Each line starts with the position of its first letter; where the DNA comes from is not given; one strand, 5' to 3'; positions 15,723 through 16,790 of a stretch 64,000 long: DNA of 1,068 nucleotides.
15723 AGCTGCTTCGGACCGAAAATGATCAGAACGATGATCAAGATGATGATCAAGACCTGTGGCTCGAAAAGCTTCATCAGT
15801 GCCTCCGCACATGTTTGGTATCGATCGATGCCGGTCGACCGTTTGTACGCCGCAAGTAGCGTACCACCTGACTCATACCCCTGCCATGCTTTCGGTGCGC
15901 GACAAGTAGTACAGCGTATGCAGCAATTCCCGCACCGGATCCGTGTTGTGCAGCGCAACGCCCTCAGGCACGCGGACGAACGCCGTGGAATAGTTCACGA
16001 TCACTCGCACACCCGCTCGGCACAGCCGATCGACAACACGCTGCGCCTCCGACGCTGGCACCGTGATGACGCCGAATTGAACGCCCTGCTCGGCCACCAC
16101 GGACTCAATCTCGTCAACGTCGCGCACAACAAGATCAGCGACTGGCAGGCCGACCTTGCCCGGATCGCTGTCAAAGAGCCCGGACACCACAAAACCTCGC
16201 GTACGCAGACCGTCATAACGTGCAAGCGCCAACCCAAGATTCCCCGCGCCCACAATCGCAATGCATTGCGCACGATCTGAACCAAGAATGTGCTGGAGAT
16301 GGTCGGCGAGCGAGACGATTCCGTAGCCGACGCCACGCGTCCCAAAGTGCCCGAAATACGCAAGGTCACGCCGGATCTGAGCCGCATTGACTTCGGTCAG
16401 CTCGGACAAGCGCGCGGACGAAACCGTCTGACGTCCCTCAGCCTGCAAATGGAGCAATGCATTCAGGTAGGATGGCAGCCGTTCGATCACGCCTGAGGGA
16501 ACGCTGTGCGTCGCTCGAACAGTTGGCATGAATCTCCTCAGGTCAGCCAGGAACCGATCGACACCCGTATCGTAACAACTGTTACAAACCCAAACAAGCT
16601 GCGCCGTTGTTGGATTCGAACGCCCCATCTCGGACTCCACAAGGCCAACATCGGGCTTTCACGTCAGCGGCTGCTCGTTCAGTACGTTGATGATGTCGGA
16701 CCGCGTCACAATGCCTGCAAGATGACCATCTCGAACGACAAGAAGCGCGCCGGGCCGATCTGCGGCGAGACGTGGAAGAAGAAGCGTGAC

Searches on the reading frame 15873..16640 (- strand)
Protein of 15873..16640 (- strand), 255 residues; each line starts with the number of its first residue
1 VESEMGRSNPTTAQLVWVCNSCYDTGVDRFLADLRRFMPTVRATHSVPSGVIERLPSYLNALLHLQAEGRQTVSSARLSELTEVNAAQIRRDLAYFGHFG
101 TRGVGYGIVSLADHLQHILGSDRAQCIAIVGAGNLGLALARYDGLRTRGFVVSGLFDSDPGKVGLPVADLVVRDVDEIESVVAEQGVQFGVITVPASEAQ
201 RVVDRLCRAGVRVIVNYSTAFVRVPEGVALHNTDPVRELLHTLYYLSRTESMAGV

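Call 11: search_protein_families(library=pfam, proteins=[window:15873-16640:-], max_evalue=0.001)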
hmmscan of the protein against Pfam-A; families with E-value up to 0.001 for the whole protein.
window:15873-16640:- (255 aa): 3 families
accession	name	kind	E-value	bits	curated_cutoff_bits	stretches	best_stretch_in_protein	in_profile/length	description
PF02629.25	CoA_binding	-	2e-18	67.4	22.3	1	126-218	5-95/97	CoA binding domain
PF06971.19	Put_DNA-bind_N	-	1.7e-15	57.3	27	1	47-93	2-48/49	Putative DNA-binding protein N-terminus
PF01408.29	GFO_IDH_MocA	-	7.4e-05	23.9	24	1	127-216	3-92/120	Oxidoreductase family, NAD-binding Rossmann fold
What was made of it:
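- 15873..16529 (-): rex gene (218 aa; start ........, GGAG 7 nt upstream). Pfam Put_DNA-bind_N + CoA_binding (call 11).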

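Call 16: find_related_loci(query=window:15876-16529:-, collection=genome_contigs, flank=5000)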
Query seq(218 aa) (218 aa) in genome_contigs; peptide patterns used: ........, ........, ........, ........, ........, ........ (x = any residue, [..] = any of these).
598 stretches matched a pattern (row limit reached: there are more); 174 encode a relative of the query (tblastn E <= 1e-3); the best 80 are kept; 80 distinct loci.
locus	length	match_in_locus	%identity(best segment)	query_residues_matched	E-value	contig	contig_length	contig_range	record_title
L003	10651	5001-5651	71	1-217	2e-98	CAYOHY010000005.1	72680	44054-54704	MAG TPA_asm: uncultured Eubacteriales bacterium isolate binchicken_co152_248 genome assembly, contig: NODE_405_length_72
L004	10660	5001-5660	70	1-217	4e-98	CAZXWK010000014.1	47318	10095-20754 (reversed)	MAG TPA_asm: uncultured Eubacteriales bacterium isolate binchicken_co152_220 genome assembly, contig: NODE_868_length_47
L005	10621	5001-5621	73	10-216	7e-96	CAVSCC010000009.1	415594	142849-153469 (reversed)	MAG: uncultured Coriobacteriia bacterium isolate MFD02979.bin.2.170 genome assembly, contig: contig_49275, whole genome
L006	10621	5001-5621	72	10-216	2e-95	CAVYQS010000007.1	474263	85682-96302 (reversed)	MAG: uncultured Actinomycetes bacterium isolate MFD04716.bin.1.58 genome assembly, contig: contig_33400, whole genome sh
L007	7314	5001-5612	75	10-213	2e-95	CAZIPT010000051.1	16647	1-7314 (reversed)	MAG TPA_asm: uncultured Eubacteriales bacterium isolate SRP302447_co1_108 genome assembly, contig: NODE_9162_length_1664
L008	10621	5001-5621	72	10-216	2e-94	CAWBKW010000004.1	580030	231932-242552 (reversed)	MAG: uncultured Coriobacteriia bacterium isolate MFD02979.bin.2.177 genome assembly, contig: contig_41910, whole genome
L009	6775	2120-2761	71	3-216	3e-94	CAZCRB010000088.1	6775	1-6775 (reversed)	MAG TPA_asm: uncultured Eubacteriales bacterium isolate binchicken_co104_79 genome assembly, contig: NODE_9081_length_67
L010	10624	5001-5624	69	9-216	3e-93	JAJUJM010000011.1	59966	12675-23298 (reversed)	MAG: Actinomycetota bacterium isolate bin117 k141_773025_length_59966_cov_15.4175, whole genome shotgun sequence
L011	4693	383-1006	71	10-217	7e-93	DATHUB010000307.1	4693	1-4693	MAG TPA_asm: Coriobacteriia bacterium isolate SMAG_U16095 k141_31506, whole genome shotgun sequence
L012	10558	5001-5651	67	1-217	3e-92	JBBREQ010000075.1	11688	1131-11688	MAG: Coriobacteriia bacterium isolate Co_metawrap_2508 Cmw_2508_k141_21190734_length_11688_cov_10.0000, whole genome sho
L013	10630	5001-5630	67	8-217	3e-91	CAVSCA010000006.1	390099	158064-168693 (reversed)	MAG: uncultured Actinomycetes bacterium isolate MFD02979.bin.2.142 genome assembly, contig: contig_37445, whole genome s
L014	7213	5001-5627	69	10-218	2e-91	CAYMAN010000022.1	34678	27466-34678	MAG TPA_asm: uncultured Eubacteriales bacterium isolate SRP302447_co4_271 genome assembly, contig: NODE_3366_length_3467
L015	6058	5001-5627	68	10-218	1e-90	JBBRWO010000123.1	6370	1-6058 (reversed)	MAG: Coriobacteriia bacterium isolate La4_metabat2.012 La4_metabat2.012_K_1923004_L_6370_cov_20.1625, whole genome shotg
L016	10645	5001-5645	68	7-216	2e-90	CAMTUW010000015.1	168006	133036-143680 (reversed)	MAG: uncultured actinobacterium isolate G04_MAG_00003 genome assembly, contig: G04_MAG_00003_000000000004, whole genome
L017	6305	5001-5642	69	4-217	6e-96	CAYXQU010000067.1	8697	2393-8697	MAG TPA_asm: uncultured Eubacteriales bacterium isolate binchicken_co269_29 genome assembly, contig: NODE_8378_length_86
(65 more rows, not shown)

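Call 40: search_solved_structures(query=window:15876-16529:-, show_alignments=5)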
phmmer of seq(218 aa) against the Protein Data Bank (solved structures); distinct sequences matched with E-value up to 0.001: 8.
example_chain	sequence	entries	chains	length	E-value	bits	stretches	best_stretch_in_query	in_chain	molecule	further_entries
5zz5_A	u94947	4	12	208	2.3e-45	158.1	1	9-202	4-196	Redox-sensing transcriptional repressor Rex | Redox-sensing transcriptional repressor Rex 1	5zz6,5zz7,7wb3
3ikv_A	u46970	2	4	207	1e-41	146.2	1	10-202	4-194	Redox-sensing transcriptional repressor rex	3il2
3ikt_A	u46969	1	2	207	1.5e-41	145.7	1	10-202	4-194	Redox-sensing transcriptional repressor rex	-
1xcb_A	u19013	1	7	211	1.5e-41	145.7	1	10-202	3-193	Redox-sensing transcriptional repressor rex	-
2dt5_A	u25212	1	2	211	1.5e-40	142.4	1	10-202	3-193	AT-rich DNA-binding protein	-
3wg9_A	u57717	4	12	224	8e-40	140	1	10-211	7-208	Redox-sensing transcriptional repressor rex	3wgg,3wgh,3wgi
2vt2_A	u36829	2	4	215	4e-38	134.5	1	9-211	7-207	REDOX-SENSING TRANSCRIPTIONAL REPRESSOR REX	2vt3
3keo_A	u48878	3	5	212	4.1e-27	98.5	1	8-211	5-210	Redox-sensing transcriptional repressor rex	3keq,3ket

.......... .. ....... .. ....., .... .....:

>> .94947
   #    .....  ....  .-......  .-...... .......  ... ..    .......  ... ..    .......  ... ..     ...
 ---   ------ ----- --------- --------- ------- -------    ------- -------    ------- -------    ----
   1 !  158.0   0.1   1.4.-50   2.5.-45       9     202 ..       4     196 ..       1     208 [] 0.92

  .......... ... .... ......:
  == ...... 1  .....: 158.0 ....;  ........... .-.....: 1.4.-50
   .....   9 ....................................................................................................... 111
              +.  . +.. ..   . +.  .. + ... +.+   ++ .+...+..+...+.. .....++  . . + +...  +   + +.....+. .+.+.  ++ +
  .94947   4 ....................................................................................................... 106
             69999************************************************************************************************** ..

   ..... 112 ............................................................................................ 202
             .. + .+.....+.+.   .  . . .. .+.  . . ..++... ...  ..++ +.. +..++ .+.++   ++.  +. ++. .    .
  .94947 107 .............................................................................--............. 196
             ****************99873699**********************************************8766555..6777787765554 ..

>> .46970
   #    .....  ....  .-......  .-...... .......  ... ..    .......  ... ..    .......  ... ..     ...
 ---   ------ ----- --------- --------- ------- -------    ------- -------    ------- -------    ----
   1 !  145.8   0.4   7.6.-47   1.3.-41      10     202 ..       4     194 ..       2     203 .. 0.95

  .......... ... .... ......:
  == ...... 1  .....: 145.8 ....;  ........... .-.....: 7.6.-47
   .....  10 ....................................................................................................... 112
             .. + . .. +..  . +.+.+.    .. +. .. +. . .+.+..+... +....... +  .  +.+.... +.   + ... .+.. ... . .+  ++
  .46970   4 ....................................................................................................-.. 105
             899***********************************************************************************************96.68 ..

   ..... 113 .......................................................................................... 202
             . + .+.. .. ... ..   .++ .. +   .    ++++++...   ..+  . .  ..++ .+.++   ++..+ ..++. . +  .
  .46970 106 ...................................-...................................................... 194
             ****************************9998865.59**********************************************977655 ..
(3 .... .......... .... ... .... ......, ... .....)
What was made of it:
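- On Rex operator / Rex regulon: PDB Rex E 2e-45, with contact and sensing residues aligned (call 40).
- Checked: The rex copy has one outer mismatch: CGTAAC on the + strand, which reads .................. in gene orientation. rex is confirmed as a gene (Pfam Put_DNA-bind_N + CoA_binding, call 11; E 2e-45 to T. maritima Rex, call 40).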

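Call 78: search_protein_representatives(protein=window:15876-16529:-)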
Query: 218 residues. Proteins with E-value up to 0.001 (for the whole library): 5897; up to 1e-10: 3307; up to 1e-30: 375. The best 150 are listed.
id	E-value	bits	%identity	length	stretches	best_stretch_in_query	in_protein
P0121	2.1e-89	315.0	70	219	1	8-217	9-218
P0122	9.7e-66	237.8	78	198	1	2-154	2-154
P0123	4.6e-59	216.0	33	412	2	7-194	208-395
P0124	1.8e-58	214.1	38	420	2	10-202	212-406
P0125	3.3e-56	206.7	46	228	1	10-215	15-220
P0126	4.7e-56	206.1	35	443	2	9-201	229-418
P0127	1.1e-54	201.7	45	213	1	8-212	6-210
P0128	1.9e-52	194.3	69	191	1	37-171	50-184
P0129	1.0e-50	188.7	47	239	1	6-211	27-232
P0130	1.6e-49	184.8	31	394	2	10-212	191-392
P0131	1.7e-49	184.7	47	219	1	12-210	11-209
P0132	4.8e-49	183.3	71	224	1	5-131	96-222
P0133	2.1e-48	181.2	47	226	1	8-211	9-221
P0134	4.8e-47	176.7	45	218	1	8-211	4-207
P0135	2.1e-45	171.4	43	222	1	10-212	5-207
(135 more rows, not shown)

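Call 80: find_encoding_contigs(protein=P0127, flank=3000, max_places=3)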
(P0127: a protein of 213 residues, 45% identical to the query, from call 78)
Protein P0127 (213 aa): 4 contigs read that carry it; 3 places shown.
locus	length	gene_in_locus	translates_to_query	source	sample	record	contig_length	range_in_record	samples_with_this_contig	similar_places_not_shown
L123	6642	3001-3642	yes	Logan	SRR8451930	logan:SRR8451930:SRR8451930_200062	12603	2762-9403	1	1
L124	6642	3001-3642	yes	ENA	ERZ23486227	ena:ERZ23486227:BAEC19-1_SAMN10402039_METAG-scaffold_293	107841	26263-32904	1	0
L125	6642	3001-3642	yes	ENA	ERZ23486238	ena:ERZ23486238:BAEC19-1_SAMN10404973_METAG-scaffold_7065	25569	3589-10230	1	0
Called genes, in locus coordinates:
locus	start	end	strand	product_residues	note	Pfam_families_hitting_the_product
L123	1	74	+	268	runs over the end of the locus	PF01048:PNP_UDP_1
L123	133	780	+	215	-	PF06966:DUF1295 (weak)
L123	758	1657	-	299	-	PF00294:PfkB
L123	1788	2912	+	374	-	PF02163:Peptidase_M50, PF00571:CBS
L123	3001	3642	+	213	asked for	PF06971:Put_DNA-bind_N, PF02629:CoA_binding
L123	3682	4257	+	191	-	PF12804:NTP_transf_3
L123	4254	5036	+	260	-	PF02634:FdhD-NarQ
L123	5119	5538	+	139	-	PF04977:DivIC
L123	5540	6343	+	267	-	PF00005:ABC_tran, PF02463:SMC_N, PF13304:AAA_21 (weak)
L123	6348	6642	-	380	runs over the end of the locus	PF00089:Trypsin, PF10459:Peptidase_S46 (faint), PF13365:Trypsin_2, PF13180:PDZ_2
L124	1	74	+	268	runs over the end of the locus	PF01048:PNP_UDP_1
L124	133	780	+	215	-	PF06966:DUF1295 (weak)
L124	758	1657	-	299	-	PF00294:PfkB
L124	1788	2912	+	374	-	PF02163:Peptidase_M50, PF00571:CBS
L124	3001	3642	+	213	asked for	PF06971:Put_DNA-bind_N, PF02629:CoA_binding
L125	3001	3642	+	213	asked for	PF06971:Put_DNA-bind_N, PF02629:CoA_binding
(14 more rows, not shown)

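Call 83: find_encoding_contigs(protein=P0125, flank=3000, max_places=2)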
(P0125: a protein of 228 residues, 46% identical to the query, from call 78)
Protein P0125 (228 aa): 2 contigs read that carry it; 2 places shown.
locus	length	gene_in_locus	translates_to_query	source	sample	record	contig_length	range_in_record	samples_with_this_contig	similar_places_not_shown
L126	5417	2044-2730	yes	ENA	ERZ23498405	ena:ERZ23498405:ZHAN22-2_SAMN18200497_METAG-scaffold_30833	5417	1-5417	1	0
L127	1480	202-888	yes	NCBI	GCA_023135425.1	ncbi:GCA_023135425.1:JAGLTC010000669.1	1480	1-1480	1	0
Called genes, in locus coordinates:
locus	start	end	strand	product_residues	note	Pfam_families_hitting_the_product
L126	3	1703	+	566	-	?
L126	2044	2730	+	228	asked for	PF06971:Put_DNA-bind_N, PF01408:GFO_IDH_MocA, PF02629:CoA_binding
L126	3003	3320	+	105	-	-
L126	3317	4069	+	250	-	PF02634:FdhD-NarQ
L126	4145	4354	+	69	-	PF02416:TatA_B_E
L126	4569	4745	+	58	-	-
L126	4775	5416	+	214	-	?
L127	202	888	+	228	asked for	PF06971:Put_DNA-bind_N, PF01408:GFO_IDH_MocA, PF02629:CoA_binding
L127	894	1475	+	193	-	PF12804:NTP_transf_3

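Call 84: find_encoding_contigs(protein=P0133, flank=3000, max_places=2)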
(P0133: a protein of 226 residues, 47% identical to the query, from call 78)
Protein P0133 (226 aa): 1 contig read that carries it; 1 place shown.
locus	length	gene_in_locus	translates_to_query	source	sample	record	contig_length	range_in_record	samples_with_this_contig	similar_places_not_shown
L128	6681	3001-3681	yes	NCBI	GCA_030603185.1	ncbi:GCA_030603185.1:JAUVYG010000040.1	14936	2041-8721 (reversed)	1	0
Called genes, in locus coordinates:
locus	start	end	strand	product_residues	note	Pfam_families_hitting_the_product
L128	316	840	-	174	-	PF05683:Fumerase_C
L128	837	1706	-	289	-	PF05681:Fumerase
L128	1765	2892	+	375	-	PF02163:Peptidase_M50, PF00571:CBS (weak)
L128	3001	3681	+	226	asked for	PF06971:Put_DNA-bind_N, PF02629:CoA_binding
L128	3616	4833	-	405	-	PF06925:MGDG_synth, PF00534:Glycos_transf_1, PF04101:Glyco_tran_28_C, PF13692:Glyco_trans_1_4 (weak)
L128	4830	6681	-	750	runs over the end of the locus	-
